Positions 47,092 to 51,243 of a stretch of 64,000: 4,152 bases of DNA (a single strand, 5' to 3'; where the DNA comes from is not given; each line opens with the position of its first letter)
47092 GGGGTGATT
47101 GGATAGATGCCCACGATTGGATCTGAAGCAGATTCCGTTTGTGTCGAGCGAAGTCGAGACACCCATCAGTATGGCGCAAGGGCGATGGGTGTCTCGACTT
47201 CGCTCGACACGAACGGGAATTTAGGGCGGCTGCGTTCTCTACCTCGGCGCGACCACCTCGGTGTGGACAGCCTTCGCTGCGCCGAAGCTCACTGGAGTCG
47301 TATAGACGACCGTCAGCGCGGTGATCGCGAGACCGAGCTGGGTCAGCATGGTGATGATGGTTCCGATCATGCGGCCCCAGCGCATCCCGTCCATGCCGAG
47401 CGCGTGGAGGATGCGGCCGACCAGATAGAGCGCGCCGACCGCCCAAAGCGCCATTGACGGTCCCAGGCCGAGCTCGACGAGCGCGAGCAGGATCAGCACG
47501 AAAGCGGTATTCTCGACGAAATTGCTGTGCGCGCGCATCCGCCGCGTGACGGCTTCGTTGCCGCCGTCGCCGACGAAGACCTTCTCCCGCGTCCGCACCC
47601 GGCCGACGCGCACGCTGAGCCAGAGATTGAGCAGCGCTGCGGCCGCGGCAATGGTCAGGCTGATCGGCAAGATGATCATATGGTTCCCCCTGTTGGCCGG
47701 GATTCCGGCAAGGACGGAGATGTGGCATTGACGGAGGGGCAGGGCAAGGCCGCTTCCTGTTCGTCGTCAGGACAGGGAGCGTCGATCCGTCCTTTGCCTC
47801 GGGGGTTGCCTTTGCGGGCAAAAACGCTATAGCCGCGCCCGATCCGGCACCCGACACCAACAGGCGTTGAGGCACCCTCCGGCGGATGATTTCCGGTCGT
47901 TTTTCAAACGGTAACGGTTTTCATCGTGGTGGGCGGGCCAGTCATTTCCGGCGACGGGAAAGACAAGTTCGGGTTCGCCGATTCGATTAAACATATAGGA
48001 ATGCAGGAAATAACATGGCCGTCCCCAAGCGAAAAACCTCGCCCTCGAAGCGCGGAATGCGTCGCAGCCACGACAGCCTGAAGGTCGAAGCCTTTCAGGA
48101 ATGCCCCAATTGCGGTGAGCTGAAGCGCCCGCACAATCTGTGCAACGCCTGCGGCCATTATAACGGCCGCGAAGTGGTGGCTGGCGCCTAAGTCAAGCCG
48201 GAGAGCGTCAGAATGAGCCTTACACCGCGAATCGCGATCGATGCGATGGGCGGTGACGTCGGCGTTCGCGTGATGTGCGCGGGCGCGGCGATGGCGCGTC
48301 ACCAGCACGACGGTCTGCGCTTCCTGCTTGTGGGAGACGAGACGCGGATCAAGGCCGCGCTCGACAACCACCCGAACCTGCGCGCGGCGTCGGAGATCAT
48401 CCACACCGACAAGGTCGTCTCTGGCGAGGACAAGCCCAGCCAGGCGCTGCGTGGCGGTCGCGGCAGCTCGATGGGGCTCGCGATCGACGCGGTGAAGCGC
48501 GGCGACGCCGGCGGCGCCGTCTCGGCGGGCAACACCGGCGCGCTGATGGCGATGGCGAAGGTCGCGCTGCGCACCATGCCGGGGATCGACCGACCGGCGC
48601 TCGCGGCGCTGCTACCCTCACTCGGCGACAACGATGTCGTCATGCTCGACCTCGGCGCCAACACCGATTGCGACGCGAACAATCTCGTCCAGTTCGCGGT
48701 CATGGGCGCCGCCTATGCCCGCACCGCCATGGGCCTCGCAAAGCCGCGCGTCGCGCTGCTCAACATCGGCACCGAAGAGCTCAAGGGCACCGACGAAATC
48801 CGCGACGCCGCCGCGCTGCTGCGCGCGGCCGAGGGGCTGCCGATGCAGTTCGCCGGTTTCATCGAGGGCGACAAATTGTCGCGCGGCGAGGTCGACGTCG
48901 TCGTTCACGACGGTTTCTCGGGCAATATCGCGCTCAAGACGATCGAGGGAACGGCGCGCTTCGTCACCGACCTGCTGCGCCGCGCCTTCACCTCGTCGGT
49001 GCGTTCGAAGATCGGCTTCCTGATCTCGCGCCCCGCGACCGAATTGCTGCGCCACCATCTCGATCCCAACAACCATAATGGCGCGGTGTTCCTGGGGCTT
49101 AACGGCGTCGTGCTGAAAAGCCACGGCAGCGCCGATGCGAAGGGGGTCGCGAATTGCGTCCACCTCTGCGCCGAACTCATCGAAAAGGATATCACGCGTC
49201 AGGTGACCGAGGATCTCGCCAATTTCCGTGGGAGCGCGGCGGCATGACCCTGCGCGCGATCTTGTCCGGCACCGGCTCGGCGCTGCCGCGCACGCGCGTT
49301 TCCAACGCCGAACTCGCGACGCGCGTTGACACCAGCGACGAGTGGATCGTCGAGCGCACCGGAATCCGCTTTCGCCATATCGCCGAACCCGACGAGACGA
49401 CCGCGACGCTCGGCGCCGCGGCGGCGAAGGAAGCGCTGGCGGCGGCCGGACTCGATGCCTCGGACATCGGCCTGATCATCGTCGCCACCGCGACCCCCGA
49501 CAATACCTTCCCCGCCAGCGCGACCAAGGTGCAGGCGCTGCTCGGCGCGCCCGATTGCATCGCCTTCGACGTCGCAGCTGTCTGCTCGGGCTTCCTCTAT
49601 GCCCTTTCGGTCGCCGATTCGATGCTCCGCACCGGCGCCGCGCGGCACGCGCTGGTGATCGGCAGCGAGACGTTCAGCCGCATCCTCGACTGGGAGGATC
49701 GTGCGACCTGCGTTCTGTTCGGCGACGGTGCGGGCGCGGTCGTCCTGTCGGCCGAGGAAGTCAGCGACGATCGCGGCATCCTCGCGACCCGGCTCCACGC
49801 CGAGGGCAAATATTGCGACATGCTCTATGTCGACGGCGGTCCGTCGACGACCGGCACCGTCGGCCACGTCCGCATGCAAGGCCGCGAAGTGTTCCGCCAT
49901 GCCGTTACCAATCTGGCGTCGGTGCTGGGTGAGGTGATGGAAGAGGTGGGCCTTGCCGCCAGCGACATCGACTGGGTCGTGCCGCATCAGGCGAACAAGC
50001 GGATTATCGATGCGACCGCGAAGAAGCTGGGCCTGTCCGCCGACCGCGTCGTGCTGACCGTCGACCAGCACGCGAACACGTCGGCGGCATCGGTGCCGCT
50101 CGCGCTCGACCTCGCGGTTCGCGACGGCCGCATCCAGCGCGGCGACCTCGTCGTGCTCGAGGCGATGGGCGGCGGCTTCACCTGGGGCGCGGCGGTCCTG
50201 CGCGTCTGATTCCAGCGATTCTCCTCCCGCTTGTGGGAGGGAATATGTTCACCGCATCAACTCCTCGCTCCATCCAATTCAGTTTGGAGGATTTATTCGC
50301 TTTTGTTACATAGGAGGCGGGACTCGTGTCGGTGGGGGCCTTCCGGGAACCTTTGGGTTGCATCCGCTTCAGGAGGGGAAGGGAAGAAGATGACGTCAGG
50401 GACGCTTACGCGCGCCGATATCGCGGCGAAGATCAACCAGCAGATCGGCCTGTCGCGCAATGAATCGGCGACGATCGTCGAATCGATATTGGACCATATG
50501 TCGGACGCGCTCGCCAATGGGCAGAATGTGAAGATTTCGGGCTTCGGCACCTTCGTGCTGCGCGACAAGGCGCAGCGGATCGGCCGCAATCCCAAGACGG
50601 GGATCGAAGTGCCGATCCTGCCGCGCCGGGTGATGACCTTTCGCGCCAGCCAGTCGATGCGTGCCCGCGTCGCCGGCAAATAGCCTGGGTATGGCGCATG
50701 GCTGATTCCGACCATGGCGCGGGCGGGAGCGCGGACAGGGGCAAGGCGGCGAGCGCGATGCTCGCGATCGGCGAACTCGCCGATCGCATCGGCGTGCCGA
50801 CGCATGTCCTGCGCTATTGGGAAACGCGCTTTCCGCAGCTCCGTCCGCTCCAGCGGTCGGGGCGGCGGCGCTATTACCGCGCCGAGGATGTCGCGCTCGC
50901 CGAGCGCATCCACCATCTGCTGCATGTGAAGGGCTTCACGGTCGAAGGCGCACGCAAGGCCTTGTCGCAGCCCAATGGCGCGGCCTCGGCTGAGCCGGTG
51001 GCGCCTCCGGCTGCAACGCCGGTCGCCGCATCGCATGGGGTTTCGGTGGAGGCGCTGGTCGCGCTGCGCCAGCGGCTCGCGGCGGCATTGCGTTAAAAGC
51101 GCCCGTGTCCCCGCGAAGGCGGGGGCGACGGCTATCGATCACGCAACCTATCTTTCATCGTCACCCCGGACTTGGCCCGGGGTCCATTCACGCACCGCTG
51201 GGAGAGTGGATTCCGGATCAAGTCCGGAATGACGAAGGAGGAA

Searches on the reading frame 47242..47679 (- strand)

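Call 19: search_protein_families(library=pfam, proteins=[window:47242-47679:-], max_evalue=0.01)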
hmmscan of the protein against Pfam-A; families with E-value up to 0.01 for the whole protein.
window:47242-47679:- (146 aa): 1 family
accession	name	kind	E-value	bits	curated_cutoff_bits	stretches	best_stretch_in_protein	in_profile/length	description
PF01124.23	MAPEG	-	4.8e-24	85.4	23.4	1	8-122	2-128/129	MAPEG family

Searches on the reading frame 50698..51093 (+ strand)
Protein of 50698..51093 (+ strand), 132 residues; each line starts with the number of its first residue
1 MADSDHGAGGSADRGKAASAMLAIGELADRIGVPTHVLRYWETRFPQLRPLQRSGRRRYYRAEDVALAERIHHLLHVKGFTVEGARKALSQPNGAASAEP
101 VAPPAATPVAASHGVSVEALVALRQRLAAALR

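Call 19: search_protein_families(library=pfam, proteins=[window:50698-51093:+], max_evalue=0.01)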
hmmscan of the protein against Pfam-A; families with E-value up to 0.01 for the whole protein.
window:50698-51093:+ (132 aa): 2 families
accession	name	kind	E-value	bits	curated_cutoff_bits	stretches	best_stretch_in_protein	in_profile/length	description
PF13411.12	MerR_1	-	2.8e-20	72.6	21.6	1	24-91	3-68/69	MerR HTH family regulatory protein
PF00376.29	MerR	-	1.1e-07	31.9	28.2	1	24-60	2-38/38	MerR family regulatory protein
